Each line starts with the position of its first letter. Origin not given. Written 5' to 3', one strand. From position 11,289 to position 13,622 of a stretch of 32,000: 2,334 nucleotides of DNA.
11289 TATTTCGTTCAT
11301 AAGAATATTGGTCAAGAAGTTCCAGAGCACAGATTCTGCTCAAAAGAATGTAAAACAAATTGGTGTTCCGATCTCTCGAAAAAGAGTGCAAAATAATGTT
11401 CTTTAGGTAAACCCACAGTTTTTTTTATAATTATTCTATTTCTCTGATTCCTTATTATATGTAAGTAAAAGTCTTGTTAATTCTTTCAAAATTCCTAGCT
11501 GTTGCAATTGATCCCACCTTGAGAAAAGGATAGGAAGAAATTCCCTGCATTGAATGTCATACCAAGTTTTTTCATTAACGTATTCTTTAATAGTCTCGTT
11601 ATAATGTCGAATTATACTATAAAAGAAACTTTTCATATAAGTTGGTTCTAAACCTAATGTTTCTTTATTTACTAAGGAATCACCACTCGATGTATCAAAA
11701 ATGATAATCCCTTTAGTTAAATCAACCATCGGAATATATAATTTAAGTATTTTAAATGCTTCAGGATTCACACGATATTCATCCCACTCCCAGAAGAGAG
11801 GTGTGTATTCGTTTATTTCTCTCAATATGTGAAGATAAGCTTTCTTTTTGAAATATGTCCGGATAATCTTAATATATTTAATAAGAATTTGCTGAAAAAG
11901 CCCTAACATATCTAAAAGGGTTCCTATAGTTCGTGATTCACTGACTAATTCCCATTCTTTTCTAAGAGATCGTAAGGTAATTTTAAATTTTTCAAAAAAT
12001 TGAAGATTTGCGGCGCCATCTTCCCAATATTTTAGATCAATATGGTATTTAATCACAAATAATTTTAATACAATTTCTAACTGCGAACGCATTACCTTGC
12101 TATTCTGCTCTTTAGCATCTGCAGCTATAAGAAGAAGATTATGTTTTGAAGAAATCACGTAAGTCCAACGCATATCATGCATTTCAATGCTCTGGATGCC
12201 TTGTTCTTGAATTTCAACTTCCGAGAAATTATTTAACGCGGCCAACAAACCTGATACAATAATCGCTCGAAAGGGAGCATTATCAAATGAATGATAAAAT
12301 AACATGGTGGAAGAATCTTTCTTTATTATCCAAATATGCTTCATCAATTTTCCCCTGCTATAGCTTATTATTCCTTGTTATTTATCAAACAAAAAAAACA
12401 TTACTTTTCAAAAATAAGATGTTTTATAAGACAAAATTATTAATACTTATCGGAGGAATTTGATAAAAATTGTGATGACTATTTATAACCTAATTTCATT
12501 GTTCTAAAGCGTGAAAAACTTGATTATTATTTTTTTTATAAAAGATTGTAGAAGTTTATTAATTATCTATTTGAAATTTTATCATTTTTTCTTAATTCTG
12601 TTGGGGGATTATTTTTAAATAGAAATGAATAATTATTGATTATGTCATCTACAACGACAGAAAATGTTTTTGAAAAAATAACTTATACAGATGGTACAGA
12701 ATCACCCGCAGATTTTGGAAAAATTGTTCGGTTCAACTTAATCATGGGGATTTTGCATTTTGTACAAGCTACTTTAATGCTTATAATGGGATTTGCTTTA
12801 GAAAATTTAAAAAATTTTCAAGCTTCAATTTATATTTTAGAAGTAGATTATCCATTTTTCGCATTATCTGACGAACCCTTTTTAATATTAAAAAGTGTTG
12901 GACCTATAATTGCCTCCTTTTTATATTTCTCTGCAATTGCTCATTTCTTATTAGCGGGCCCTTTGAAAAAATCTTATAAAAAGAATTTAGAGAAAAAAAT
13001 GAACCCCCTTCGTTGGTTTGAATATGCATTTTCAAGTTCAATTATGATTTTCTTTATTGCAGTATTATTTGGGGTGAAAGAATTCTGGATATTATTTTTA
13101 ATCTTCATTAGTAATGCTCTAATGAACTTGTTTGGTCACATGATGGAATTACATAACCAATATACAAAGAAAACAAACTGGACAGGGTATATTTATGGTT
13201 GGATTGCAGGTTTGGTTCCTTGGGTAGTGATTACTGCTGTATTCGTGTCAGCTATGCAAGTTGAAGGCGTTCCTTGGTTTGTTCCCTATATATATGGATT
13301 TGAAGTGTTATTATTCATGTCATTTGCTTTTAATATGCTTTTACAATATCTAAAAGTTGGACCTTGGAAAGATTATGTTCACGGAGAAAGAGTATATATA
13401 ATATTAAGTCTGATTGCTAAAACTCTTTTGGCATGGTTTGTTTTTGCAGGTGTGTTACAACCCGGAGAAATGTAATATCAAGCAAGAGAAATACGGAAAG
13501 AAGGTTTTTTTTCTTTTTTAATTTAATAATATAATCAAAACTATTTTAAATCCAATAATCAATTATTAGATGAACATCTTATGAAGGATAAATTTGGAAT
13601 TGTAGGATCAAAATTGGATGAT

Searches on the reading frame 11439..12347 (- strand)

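Call 32: search_protein_families(library=pfam, proteins=[window:11439-12347:-], max_evalue=0.001)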
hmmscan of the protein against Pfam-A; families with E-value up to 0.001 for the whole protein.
window:11439-12347:- (303 aa): 1 family
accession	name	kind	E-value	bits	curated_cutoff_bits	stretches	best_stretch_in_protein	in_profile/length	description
PF19036.6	Fuz_longin_1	-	0.00058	20.5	26.1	0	33-98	30-91/125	First Longin domain of FUZ, MON1 and HPS1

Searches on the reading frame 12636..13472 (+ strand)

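Call 33: search_protein_families(library=pfam, proteins=[window:12636-13472:+], max_evalue=0.001)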
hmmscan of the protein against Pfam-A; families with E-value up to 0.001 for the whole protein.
window:12636-13472:+ (279 aa): 1 family
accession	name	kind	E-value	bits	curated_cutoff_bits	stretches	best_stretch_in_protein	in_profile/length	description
PF18761.7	Heliorhodopsin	-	4e-79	265.8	26.7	1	31-274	2-242/242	Heliorhodopsin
